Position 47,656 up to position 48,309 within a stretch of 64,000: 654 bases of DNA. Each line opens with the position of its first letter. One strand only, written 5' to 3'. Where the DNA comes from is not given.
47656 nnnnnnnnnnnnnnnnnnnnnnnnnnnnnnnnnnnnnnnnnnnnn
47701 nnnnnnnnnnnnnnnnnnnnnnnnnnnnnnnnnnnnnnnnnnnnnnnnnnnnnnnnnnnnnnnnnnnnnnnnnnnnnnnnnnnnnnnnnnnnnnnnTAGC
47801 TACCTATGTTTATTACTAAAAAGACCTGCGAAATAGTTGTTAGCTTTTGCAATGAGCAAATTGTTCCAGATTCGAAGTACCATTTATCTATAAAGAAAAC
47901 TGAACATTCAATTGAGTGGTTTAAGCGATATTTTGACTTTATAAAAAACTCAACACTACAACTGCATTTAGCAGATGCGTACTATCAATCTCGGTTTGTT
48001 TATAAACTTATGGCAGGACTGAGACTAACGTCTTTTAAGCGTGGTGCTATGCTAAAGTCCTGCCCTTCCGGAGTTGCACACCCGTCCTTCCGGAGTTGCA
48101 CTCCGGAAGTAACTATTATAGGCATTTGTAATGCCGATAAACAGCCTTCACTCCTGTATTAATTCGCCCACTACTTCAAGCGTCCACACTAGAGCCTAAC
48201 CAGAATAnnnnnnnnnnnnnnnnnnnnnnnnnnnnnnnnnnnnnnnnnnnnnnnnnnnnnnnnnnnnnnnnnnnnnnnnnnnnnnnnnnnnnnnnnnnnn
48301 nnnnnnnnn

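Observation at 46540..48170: AT-rich islet fused to the smc 3' end, encoding a PD-(D/E)xK-like protein (candidate stand-alone defence or effector gene) and a truncated second gene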

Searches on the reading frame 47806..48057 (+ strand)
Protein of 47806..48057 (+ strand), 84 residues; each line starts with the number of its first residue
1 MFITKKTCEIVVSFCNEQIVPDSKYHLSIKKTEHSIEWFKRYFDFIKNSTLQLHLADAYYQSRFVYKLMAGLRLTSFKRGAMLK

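Call 63: find_related_loci(query=A4, collection=metagenome_contigs, flank=6000)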
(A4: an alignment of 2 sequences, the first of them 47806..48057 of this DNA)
Query A4 (84 aa) in metagenome_contigs; peptide patterns used: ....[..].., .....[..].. (x = any residue, [..] = any of these).
260 stretches matched a pattern; 1 encode a relative of the query (tblastn E <= 1e-3); 1 distinct loci.
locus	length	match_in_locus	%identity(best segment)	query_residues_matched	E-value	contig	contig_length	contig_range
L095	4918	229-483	58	1-84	1e-31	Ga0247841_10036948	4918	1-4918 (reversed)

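Call 65: search_protein_families(library=pfam, proteins=[L095:217-936:+, L095:1161-1553:+, L095:1565-1984:+], max_evalue=1)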
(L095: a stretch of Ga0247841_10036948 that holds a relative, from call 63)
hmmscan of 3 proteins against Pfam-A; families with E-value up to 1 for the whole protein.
L095:217-936:+ (240 aa): 0 families

L095:1161-1553:+ (131 aa): 0 families

L095:1565-1984:+ (140 aa): 2 families
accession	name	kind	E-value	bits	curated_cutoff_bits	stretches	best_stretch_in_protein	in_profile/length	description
PF13028.12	DUF3889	-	0.036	14.4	25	1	43-83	43-82/93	Protein of unknown function (DUF3889)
PF00226.36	DnaJ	-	0.058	13.9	27.8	1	83-117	18-48/63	DnaJ domain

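Call 66: search_protein_families(library=padloc, proteins=[L095:217-936:+, L095:1161-1553:+, L095:1565-1984:+], max_evalue=0.01)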
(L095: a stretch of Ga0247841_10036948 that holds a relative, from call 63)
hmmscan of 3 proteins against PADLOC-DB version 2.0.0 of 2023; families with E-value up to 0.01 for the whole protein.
L095:217-936:+ (240 aa): 0 families

L095:1161-1553:+ (131 aa): 0 families

L095:1565-1984:+ (140 aa): 0 families

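Call 94: find_homologous_proteins(query=L095:217-936:+, max_evalue=0.001)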
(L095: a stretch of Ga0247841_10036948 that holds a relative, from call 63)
Query L095:217-936:+ (240 aa): 31 proteins with E <= 0.001 among 1008 candidates.
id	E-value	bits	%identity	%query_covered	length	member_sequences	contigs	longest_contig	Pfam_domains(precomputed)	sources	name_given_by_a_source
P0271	7.6e-153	525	100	100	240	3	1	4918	-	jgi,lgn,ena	-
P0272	2.2e-135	468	88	98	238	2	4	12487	-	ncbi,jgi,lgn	jgi:hypothetical protein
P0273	1.8e-89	317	60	96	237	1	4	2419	-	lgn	-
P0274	8.2e-87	309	58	96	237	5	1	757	-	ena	-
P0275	1.5e-86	308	59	96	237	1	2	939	-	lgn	-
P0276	2.1e-86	307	59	96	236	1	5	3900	-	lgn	-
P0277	3.9e-85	303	59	96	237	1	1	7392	-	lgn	-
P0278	4.7e-85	303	59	96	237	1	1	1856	-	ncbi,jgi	jgi:hypothetical protein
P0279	2.4e-84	301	57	98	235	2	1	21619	-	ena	-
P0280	6.6e-84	299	57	97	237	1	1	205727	-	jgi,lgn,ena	-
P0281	2.2e-81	291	56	99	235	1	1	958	-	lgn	-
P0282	3.1e-81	290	58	98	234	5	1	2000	-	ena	-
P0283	3.0e-80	287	55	99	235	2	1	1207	-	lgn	-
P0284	4.3e-79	283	56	93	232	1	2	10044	-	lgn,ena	-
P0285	2.2e-78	281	53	98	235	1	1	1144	-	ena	-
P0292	1.2e-68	249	50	94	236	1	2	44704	-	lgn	-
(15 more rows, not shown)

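Call 95: find_encoding_contigs(protein=P0280, flank=7000, max_places=1)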
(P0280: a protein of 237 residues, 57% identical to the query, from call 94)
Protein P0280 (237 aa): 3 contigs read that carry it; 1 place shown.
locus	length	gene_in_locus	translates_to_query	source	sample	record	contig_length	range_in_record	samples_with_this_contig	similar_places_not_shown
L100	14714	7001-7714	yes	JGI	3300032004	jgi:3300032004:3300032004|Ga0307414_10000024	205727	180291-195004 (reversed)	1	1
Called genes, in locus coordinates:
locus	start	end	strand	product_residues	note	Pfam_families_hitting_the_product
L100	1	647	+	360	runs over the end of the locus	PF12146:Hydrolase_4, PF00561:Abhydrolase_1, PF12697:Abhydrolase_6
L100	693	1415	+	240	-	-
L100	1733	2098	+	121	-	-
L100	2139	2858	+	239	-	-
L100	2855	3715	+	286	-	-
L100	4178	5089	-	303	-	-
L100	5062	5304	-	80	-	-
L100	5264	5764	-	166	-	PF00239:Resolvase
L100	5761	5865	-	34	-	-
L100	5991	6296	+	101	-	-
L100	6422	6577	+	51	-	-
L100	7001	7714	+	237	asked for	-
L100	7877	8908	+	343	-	PF26305:CD_NTase_C (weak)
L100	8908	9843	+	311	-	PF10137:CAP12-PCTIR_TIR, PF20300:prok_STING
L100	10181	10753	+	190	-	-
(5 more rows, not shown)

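Call 96: find_encoding_contigs(protein=P0292, flank=7000, max_places=1)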
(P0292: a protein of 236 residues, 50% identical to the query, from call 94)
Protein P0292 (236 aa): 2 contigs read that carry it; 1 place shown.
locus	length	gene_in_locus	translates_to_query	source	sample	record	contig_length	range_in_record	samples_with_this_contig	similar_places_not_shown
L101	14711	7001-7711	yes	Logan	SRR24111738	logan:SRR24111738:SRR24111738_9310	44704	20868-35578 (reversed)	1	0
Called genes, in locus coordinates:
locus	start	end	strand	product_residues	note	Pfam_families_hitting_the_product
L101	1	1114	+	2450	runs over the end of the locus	PF01436:NHL (faint), PF06739:SBBP (faint), PF25021:TEN_NHL (weak), PF19081:Ig_7 (faint), PF18962:Por_Secre_tail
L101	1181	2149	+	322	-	PF18962:Por_Secre_tail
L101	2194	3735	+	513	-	PF18962:Por_Secre_tail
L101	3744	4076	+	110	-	-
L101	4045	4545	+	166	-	-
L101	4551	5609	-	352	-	PF03412:Peptidase_C39 (faint), PF13640:2OG-FeII_Oxy_3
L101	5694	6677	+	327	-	PF05066:HARE-HTH (weak)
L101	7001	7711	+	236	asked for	-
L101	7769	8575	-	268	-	PF02586:SRAP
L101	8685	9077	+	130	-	-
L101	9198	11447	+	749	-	PF02518:HATPase_c (weak), PF13589:HATPase_c_3, PF14501:HATPase_c_5 (faint), PF02518:HATPase_c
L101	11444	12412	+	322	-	-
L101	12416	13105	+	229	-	-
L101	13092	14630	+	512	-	PF02384:N6_Mtase, PF07669:Eco57I, PF22837:M_Eco57I_C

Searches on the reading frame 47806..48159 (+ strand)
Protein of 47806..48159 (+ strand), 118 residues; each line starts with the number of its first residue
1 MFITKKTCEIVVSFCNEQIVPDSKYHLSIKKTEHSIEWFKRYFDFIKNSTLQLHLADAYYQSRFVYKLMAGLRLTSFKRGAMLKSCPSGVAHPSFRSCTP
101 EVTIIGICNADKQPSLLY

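Call 3: search_protein_families(library=pfam, proteins=[window:47806-48159:+], max_evalue=1)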
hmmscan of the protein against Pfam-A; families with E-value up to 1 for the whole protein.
window:47806-48159:+ (118 aa): 0 families

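Call 4: search_protein_families(library=padloc, proteins=[window:47806-48159:+], max_evalue=1)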
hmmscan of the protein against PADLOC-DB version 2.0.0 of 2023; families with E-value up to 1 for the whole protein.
window:47806-48159:+ (118 aa): 0 families

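Call 5: search_protein_families(library=ncbifam, proteins=[window:47806-48159:+], max_evalue=1)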
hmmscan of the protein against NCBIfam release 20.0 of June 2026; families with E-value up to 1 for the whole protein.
window:47806-48159:+ (118 aa): 0 families

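Call 18: find_homologous_proteins(query=window:47806-48159:+, max_evalue=0.01)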
Query window:47806-48159:+ (118 aa): 1 proteins with E <= 0.01 among 1 candidates.
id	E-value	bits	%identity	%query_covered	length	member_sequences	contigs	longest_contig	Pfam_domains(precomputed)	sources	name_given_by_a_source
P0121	2.3e-23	100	60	70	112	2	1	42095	-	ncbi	-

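Call 20: find_encoding_contigs(protein=P0121, flank=10000, max_places=3)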
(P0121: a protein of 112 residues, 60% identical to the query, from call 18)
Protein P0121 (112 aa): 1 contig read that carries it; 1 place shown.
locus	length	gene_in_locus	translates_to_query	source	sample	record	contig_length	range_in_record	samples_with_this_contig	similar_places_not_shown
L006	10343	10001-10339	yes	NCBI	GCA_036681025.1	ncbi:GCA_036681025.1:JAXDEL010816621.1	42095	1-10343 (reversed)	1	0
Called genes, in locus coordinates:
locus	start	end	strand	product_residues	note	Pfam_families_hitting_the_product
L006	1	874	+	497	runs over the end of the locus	PF00309:Sigma54_AID, PF04963:Sigma54_CBD, PF04552:Sigma54_DBD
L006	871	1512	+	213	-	-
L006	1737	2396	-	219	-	PF13568:OMP_b-brl_2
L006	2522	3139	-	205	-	PF00578:AhpC-TSA, PF08534:Redoxin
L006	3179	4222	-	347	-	PF01073:3Beta_HSD, PF01370:Epimerase, PF02719:Polysacc_synt_2, PF04321:RmlD_sub_bind (weak), PF05368:NmrA, PF07993:NAD_binding_4, PF13460:NAD_binding_10, PF16363:GDP_Man_Dehyd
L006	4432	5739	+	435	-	PF00579:tRNA-synt_1b, PF22421:SYY_C-terminal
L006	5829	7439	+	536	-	PF20154:LNT_N, PF00795:CN_hydrolase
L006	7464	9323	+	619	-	PF04087:DUF389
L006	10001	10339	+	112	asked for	-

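Call 46: search_protein_families(library=pfam, proteins=[P0121], max_evalue=0.01)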
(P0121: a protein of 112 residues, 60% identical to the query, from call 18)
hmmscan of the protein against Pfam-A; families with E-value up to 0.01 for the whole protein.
P0121 (112 aa): 0 families
